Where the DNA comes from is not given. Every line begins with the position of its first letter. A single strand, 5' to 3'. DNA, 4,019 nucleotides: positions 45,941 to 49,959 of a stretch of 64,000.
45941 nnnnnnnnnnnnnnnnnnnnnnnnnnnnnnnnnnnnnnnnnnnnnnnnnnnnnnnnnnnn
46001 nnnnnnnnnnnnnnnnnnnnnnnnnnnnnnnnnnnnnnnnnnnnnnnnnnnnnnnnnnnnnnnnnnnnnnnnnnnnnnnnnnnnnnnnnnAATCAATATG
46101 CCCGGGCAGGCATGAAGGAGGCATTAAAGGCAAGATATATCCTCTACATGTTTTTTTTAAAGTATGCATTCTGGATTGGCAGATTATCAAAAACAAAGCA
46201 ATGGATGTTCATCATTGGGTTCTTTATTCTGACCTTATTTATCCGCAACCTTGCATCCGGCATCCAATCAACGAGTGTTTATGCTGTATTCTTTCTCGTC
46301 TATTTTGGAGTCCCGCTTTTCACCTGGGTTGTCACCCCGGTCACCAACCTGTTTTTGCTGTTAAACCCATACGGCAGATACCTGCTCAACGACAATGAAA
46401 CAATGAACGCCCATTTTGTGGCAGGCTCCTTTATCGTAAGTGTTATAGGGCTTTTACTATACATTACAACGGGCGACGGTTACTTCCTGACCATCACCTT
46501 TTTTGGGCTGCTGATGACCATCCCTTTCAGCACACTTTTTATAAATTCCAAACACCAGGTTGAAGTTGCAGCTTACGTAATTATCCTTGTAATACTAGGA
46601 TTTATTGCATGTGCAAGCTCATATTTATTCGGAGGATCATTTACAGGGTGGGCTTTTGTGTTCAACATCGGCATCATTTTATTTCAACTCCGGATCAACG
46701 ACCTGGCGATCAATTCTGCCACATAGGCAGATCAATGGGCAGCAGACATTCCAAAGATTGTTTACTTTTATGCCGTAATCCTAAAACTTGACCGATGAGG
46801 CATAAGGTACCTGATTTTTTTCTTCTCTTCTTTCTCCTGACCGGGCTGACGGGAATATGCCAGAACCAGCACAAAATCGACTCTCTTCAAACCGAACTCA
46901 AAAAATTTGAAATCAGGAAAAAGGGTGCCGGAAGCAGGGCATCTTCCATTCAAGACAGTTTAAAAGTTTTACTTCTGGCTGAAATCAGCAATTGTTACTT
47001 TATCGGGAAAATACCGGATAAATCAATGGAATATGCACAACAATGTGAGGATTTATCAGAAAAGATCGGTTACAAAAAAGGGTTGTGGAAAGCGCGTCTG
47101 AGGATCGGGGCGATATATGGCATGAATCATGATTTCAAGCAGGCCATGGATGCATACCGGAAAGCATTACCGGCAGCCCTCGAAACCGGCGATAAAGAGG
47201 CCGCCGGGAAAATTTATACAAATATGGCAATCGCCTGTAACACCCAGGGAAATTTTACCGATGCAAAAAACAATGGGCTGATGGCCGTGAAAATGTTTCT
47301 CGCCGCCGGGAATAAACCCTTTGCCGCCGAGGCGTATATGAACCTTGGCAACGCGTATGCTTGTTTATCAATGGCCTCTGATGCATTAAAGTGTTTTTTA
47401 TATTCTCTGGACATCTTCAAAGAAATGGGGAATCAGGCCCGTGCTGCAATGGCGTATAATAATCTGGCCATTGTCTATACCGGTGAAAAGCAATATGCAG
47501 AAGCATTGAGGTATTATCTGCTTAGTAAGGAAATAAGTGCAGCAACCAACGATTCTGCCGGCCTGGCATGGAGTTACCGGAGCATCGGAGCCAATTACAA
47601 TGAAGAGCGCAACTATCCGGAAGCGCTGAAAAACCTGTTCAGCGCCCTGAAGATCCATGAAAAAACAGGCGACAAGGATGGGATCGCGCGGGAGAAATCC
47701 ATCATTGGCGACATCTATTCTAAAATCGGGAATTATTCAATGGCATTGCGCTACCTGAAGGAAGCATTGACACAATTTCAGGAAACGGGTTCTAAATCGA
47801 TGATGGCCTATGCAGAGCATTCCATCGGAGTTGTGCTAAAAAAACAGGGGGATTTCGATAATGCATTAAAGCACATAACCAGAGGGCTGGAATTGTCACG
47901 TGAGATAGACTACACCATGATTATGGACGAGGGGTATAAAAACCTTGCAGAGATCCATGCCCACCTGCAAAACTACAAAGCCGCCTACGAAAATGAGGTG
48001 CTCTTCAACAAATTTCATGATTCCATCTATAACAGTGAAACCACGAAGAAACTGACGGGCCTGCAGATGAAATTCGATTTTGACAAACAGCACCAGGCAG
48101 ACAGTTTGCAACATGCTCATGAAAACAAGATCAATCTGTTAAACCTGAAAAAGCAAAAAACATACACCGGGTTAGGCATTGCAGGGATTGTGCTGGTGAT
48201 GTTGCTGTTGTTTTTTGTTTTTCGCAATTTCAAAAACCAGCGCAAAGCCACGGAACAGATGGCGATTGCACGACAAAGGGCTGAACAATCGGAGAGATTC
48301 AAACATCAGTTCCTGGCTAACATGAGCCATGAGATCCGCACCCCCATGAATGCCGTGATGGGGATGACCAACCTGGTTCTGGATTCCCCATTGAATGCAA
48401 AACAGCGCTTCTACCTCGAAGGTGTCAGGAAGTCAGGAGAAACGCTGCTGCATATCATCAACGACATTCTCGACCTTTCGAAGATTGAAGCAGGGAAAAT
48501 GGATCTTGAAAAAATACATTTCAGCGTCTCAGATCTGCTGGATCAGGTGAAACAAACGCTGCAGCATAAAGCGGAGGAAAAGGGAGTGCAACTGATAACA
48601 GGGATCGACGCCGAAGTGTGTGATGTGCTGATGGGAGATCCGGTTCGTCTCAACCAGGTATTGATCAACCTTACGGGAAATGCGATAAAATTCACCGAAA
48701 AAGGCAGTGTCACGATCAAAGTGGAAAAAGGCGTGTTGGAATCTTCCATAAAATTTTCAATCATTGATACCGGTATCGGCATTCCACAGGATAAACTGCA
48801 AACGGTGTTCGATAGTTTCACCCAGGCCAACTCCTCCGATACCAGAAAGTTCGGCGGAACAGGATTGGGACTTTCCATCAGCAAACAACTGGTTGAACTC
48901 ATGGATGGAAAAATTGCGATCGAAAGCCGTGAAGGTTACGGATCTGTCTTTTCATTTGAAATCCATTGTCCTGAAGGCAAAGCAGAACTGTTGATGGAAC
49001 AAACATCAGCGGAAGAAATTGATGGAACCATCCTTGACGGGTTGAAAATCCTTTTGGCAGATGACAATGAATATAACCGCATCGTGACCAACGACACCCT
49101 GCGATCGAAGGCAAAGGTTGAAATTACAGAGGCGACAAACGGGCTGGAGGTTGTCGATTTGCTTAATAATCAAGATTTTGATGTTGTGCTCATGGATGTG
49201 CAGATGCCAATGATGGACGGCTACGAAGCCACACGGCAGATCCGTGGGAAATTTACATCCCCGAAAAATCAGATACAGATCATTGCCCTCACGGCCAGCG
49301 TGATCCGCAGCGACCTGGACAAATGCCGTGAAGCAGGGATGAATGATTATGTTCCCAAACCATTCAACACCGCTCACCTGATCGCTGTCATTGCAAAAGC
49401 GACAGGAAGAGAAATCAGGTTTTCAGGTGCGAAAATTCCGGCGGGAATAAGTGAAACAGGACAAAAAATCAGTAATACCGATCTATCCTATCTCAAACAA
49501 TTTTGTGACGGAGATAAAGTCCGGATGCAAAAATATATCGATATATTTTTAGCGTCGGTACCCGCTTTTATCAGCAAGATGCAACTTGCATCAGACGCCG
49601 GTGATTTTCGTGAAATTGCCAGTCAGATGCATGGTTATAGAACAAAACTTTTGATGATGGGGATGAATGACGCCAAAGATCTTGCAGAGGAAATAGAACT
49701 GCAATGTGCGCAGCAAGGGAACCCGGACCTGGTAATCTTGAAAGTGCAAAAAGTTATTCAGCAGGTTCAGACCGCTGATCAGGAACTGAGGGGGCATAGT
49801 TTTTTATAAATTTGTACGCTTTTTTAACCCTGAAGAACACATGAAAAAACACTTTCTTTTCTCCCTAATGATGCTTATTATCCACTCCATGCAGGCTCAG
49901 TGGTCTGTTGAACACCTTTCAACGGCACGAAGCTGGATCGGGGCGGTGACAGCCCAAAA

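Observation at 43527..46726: Translationally coupled three-gene cassette: orphan all-alpha protein, TPR-AAA+ ATPase, TPR-polytopic membrane protein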

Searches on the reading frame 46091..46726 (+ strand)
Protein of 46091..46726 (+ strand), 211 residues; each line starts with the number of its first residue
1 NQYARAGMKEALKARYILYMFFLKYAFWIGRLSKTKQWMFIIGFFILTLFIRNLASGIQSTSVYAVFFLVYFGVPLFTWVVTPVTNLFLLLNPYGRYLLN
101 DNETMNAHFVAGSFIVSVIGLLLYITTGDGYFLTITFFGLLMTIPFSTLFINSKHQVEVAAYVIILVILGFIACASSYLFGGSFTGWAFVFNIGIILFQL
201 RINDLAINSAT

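Call 13: find_homologous_proteins(query=window:46091-46726:+)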
Query window:46091-46726:+ (211 aa): 1 proteins with E <= 0.001 among 312 candidates.
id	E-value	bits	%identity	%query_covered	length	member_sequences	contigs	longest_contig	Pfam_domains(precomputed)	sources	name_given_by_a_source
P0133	6.6e-24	103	39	91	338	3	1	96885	PF13431.13,PF23914.2,PF13414.13,PF13428.13,PF14559.13,PF00515.35,PF12895.14,PF13424.13,PF13432.13,PF13181.13,PF14561.13,PF07719.24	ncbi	-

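Call 33: search_protein_representatives(protein=window:46091-46726:+)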
Query: 211 residues. Proteins with E-value up to 0.001 (for the whole library): 1248; up to 1e-10: 480; up to 1e-30: 6. The best 150 are listed.
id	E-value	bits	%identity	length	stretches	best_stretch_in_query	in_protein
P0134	1.7e-37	145.5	78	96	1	117-210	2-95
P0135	4.9e-34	134.2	38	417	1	2-205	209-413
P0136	4.8e-33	130.9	39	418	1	2-207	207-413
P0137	1.2e-32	129.7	38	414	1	1-204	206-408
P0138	1.9e-31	125.7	35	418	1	2-207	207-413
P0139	2.0e-31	125.6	35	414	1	2-204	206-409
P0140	2.3e-30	122.2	92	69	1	20-85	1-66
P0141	2.8e-30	121.9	35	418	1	1-207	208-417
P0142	4.7e-30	121.2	36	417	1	2-210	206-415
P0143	2.2e-29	119.0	35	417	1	2-204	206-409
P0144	4.2e-29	118.1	33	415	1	2-205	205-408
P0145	6.7e-29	117.4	37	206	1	8-207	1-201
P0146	1.6e-28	116.2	36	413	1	1-205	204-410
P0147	1.6e-27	112.9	30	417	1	2-207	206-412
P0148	2.2e-27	112.5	34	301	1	1-207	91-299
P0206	2.7e-19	86.0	34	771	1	2-172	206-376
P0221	2.3e-18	83.0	34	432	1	3-175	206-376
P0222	2.5e-18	82.9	38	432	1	2-156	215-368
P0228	4.5e-18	82.0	27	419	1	1-206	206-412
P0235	5.9e-18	81.6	30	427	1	2-200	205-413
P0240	1.4e-17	80.4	26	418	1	3-209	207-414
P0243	3.4e-17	79.2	29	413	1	2-191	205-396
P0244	3.6e-17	79.1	31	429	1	2-172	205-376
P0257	1.0e-16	77.6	29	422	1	1-210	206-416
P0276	5.3e-16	75.3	29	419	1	1-206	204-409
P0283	9.1e-16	74.5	32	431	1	3-175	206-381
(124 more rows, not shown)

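Call 50: search_solved_structures(query=A4, max_evalue=10)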
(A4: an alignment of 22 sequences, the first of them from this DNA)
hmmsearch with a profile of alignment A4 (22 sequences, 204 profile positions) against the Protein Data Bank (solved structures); distinct sequences matched with E-value up to 10: 3.
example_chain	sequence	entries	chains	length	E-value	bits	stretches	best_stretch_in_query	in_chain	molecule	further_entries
8ipt_A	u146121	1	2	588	4.1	10.2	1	31-75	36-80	ABC transporter, CydDC cysteine exporter (CydDC-E) family, permease/ATP-binding protein Cy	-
8ips_B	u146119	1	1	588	4.1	10.2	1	31-75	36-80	ABC transporter, CydDC cysteine exporter (CydDC-E) family, permease/ATP-binding protein Cy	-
7zd5_D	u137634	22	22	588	4.1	10.2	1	31-75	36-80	ATP-binding/permease protein CydD | Glutathione/L-cysteine transport system ATP-binding/permease protein CydD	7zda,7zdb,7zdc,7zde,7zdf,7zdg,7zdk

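Call 51: search_protein_families(library=pfam, alignment_id=A4, max_evalue=10)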
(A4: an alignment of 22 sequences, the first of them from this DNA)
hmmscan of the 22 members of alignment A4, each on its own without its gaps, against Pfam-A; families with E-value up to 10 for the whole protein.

A. member 1, seq(204 aa): 1 family
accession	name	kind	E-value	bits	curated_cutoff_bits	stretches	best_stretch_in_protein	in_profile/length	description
PF19053.6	EccD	-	0.0021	17.5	30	1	92-165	77-152/339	EccD-like transmembrane domain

B. families by the number of members that match (of 22 scanned): 26 families (the first 25 are shown)
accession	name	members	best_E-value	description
PF09746.14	Membralin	2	0.16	Tumour-associated protein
PF19447.4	DUF5985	1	0.0019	Family of unknown function (DUF5985)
PF19053.6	EccD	1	0.0021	EccD-like transmembrane domain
PF09843.14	DUF2070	1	0.013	Predicted membrane protein (DUF2070)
PF07010.17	Endomucin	1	0.021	Endomucin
PF01595.25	CNNM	1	0.031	Cyclin M transmembrane N-terminal domain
PF00122.25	E1-E2_ATPase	1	0.039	E1-E2 ATPase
PF03649.18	UPF0014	1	0.053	Uncharacterised protein family (UPF0014)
PF01545.26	Cation_efflux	1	0.1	Cation efflux family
PF13789.11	DUF4181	1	0.13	Domain of unknown function (DUF4181)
PF07331.16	TctB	1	0.22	Tripartite tricarboxylate transporter TctB family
PF20167.3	Transposase_32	1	0.23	Putative plant transposon protein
PF03203.19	MerC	1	0.57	MerC mercury resistance protein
PF10746.14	Phage_holin_2_2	1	0.65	Phage holin T7 family, holin superfamily II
PF15361.11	RIC3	1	0.66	Resistance to inhibitors of cholinesterase homologue 3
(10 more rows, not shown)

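Call 58: find_encoding_contigs(protein=P0240, flank=5000, max_places=2)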
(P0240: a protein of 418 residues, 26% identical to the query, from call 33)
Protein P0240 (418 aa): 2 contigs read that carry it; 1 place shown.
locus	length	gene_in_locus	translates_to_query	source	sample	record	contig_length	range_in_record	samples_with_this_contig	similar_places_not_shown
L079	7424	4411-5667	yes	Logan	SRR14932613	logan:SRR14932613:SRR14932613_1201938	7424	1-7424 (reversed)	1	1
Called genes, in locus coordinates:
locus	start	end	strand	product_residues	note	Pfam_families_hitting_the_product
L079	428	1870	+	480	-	PF13173:AAA_14, PF13635:DUF4143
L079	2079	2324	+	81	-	PF19891:DUF6364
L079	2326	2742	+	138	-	PF13470:PIN_3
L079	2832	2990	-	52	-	-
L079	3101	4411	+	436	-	PF14559:TPR_19, PF24575:TPR_Slam (faint), PF00004:AAA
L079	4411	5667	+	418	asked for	PF00515:TPR_1 (faint), PF14559:TPR_19, PF12569:NatA_aux_su (weak), PF12895:ANAPC3 (weak), PF14559:TPR_19 (weak), PF13432:TPR_16 (weak), PF13431:TPR_17 (weak), PF07719:TPR_2 (weak), +9 more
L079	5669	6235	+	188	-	-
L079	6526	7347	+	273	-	-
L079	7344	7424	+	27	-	?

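Call 59: find_encoding_contigs(protein=P0206, flank=5000, max_places=2)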
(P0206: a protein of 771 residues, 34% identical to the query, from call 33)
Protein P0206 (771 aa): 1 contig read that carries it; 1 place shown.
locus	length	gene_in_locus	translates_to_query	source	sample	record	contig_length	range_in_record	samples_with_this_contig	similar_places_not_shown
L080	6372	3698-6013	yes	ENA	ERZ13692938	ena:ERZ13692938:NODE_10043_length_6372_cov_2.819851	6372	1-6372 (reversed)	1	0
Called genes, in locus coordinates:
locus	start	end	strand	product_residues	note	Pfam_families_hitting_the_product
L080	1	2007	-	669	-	?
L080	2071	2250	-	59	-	-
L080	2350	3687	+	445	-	PF00515:TPR_1 (faint), PF13432:TPR_16 (weak), PF14559:TPR_19 (weak), PF23914:TPR_CcmH_CycH (weak), PF13432:TPR_16 (weak), PF14559:TPR_19, PF00004:AAA, PF17862:AAA_lid_3 (weak), +8 more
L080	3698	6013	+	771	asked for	PF07719:TPR_2 (faint), PF12895:ANAPC3 (faint), PF13181:TPR_8 (faint), PF13432:TPR_16, PF14559:TPR_19, PF23914:TPR_CcmH_CycH (weak), PF13432:TPR_16 (weak), PF00515:TPR_1 (weak), +6 more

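Call 60: find_encoding_contigs(protein=P0228, flank=5000, max_places=2)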
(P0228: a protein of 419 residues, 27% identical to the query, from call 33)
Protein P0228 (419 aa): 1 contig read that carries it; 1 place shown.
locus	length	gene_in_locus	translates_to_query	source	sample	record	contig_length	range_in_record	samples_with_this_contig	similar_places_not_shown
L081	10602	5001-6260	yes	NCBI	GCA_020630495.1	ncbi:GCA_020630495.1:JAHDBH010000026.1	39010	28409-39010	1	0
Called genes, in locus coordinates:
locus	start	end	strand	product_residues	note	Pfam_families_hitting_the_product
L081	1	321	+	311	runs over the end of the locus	PF19089:DUF5777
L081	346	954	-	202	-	PF14595:Thioredoxin_9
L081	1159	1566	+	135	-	-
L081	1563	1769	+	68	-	-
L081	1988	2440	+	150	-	PF13420:Acetyltransf_4 (faint), PF00583:Acetyltransf_1, PF13673:Acetyltransf_10, PF13508:Acetyltransf_7, PF08445:FR47 (weak)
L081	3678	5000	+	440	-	PF07719:TPR_2 (faint), PF13428:TPR_14 (faint), PF13431:TPR_17 (faint), PF13432:TPR_16 (faint), PF14559:TPR_19 (faint), PF12895:ANAPC3 (weak), PF00004:AAA, PF17862:AAA_lid_3 (weak), +2 more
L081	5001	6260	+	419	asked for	PF00515:TPR_1 (faint), PF07719:TPR_2 (faint), PF12569:NatA_aux_su, PF13432:TPR_16, PF14559:TPR_19, PF25062:ARM_TT21_N (weak), PF12895:ANAPC3, PF13371:TPR_9 (weak), +8 more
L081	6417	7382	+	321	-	PF03781:FGE-sulfatase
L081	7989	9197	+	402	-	PF16148:DUF4856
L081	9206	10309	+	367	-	PF09375:Peptidase_M75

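Call 80: search_dna_similar(query=window:46091-46726:+, collection=plasmids, mode=protein, max_evalue=0.001, max_rows=15)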
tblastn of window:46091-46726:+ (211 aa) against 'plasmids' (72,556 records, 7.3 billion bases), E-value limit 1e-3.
No match.

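Call 81: search_dna_similar(query=window:46091-46726:+, collection=phages, mode=protein, max_evalue=0.001, max_rows=15)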
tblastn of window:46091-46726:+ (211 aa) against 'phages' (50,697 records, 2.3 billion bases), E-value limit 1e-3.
No match.

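Call 89: list_cluster_members(proteins=[P0240, P0228, P0257, P0276, P0243, P0283, P0222, P0244, P0235, P0221])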
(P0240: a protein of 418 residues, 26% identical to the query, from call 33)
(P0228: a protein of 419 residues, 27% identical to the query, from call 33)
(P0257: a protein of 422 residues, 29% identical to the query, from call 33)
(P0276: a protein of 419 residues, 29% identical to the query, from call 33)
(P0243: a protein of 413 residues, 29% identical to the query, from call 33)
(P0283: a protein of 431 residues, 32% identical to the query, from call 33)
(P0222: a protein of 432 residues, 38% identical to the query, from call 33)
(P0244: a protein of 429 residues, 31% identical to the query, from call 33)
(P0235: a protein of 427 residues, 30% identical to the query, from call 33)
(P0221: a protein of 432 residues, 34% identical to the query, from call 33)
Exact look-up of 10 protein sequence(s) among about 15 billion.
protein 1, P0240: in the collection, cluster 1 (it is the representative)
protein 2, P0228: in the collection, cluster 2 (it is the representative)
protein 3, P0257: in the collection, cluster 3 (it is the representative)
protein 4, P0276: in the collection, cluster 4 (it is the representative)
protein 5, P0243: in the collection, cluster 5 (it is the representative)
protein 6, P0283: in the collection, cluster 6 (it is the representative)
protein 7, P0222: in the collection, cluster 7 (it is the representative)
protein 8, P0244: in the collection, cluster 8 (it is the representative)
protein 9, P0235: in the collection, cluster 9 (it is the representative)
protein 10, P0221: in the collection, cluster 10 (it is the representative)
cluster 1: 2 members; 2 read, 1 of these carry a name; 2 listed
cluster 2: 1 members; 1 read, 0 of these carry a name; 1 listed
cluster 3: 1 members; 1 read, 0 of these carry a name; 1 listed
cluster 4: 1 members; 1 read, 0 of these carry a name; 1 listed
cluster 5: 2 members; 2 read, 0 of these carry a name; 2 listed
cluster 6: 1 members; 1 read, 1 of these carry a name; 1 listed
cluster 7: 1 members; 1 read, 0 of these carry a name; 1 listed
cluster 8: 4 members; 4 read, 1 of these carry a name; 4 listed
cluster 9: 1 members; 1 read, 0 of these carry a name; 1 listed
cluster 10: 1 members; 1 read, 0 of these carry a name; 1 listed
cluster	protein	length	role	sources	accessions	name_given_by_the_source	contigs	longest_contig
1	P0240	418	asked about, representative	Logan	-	-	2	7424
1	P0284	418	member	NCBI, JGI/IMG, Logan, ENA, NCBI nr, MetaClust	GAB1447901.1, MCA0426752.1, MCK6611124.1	MAG: tetratricopeptide repeat protein [Bacteroidetes bacterium] | tetratricopeptide repeat protein [Bacteroidota bacterium] | \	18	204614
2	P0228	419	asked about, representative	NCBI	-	-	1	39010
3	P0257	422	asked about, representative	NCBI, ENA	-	-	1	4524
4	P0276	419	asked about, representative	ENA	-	-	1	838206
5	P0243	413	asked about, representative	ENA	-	-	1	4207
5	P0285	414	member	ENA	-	-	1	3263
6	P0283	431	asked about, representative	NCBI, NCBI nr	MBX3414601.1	MAG: tetratricopeptide repeat protein [Pirellulales bacterium] | tetratricopeptide repeat protein [Pirellulales bacterium]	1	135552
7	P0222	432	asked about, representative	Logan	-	-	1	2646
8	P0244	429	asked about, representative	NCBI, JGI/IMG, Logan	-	-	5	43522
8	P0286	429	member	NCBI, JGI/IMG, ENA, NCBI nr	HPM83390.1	MAG TPA: tetratricopeptide repeat protein [Candidatus Anammoximicrobium sp.] | tetratricopeptide repeat protein [Candidatus Anammoximicrobium sp.]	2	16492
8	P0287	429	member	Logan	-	-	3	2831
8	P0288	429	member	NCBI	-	-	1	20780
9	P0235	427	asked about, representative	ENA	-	-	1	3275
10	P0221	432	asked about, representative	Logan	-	-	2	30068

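Call 90: find_encoding_contigs(protein=P0283, flank=5000, max_places=1)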
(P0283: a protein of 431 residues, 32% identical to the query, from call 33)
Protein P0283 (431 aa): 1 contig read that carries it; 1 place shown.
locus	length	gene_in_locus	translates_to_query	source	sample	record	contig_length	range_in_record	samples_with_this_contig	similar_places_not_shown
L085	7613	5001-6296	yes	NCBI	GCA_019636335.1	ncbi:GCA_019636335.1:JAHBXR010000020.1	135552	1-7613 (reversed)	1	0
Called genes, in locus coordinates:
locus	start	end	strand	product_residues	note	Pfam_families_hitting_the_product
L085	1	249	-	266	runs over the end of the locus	PF00756:Esterase (weak), PF02230:Abhydrolase_2, PF12146:Hydrolase_4 (faint), PF01738:DLH, PF00326:Peptidase_S9 (faint)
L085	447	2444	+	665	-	-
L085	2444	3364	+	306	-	PF00795:CN_hydrolase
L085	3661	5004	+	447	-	PF07719:TPR_2 (faint), PF13181:TPR_8 (faint), PF13191:AAA_16 (faint), PF13414:TPR_11 (faint), PF14559:TPR_19 (weak), PF14559:TPR_19 (weak), PF00004:AAA, PF17862:AAA_lid_3 (weak), +3 more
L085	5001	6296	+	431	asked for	PF00515:TPR_1 (faint), PF09613:HrpB1_HrpK (faint), PF12895:ANAPC3 (faint), PF13181:TPR_8 (faint), PF13414:TPR_11 (faint), PF13432:TPR_16 (weak), PF13432:TPR_16, PF07719:TPR_2 (weak), +6 more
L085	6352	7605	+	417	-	PF09613:HrpB1_HrpK (faint), PF12895:ANAPC3 (faint), PF13371:TPR_9 (faint), PF13414:TPR_11 (faint), PF13424:TPR_12 (faint), PF13428:TPR_14 (faint), PF07719:TPR_2 (weak), PF14559:TPR_19, +6 more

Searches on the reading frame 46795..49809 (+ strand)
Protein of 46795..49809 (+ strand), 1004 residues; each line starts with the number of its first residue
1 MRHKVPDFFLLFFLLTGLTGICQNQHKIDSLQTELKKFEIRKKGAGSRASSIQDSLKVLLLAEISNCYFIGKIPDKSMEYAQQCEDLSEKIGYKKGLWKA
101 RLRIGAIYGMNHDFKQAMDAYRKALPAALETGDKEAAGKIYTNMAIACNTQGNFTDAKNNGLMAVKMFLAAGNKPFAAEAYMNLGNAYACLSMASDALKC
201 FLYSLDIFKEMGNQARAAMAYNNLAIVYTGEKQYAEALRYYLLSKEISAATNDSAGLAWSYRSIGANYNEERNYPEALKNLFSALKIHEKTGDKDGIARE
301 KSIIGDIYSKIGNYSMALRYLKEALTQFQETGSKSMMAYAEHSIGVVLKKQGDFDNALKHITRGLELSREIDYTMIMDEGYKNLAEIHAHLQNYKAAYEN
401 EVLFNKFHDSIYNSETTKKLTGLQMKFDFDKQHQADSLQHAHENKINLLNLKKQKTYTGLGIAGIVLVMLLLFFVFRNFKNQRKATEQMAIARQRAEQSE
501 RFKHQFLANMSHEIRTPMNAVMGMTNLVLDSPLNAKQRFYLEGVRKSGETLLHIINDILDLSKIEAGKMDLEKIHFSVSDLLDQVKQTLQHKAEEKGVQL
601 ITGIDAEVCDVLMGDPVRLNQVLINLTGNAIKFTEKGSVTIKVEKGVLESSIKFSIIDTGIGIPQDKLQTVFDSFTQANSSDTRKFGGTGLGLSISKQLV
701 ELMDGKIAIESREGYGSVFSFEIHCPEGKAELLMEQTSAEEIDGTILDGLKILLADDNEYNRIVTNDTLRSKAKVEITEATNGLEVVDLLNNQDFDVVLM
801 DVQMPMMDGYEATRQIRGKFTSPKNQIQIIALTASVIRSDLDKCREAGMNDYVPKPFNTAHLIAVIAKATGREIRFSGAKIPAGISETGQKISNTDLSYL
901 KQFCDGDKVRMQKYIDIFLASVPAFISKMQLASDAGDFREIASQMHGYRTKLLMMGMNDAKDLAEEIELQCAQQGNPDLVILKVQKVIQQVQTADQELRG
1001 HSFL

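Call 3: search_protein_families(library=pfam, proteins=[window:46795-49809:+], max_evalue=0.01)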
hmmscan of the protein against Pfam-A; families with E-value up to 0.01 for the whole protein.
window:46795-49809:+ (1004 aa): 18 families
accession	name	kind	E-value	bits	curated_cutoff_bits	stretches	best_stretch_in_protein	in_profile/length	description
PF13424.12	TPR_12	-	4.4e-33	113.7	30.1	6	217-289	2-76/77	Tetratricopeptide repeat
PF02518.31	HATPase_c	-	2e-29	102.7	26.4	1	614-724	1-108/111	Histidine kinase-, DNA gyrase B-, and HSP90-like ATPase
PF00072.30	Response_reg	-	1.8e-25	89.7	30.2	1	752-866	1-110/111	Response regulator receiver domain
PF00515.34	TPR_1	-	3.4e-23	80.9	27.8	3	338-368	1-31/34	Tetratricopeptide repeat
PF00512.31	HisKA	-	3.6e-21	75.4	26.9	1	503-567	2-66/66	His Kinase A (phospho-acceptor) domain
PF14938.12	SNAP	-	2.4e-16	60.5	25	2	107-262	44-196/282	Soluble NSF attachment protein, SNAP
PF07719.23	TPR_2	-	3.2e-15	55.4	27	0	218-242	1-25/34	Tetratricopeptide repeat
PF13374.12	TPR_10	-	5.8e-10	39.3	27.5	1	218-242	2-26/42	Tetratricopeptide repeat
PF13181.12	TPR_8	-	5.8e-08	32.7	25.7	0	304-326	7-29/34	Tetratricopeptide repeat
PF13176.12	TPR_7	-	1.5e-07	31.3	27.9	0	304-325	5-26/36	Tetratricopeptide repeat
PF17874.7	TPR_MalT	-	5.7e-07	29.6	45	1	305-397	87-180/336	MalT-like TPR region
PF24885.1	TPR_NPHP3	-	1.3e-06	28.4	100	1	196-367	36-212/239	Nephrocystin-3 TPR domain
PF01627.28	Hpt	-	3.5e-06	27.6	24.6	1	914-985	2-72/84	Hpt domain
PF13428.12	TPR_14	-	0.0001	23.1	23.5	0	305-330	8-33/44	Tetratricopeptide repeat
PF10602.15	RPN7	-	0.00026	21.2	29.6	1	276-362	14-100/174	26S proteasome subunit RPN7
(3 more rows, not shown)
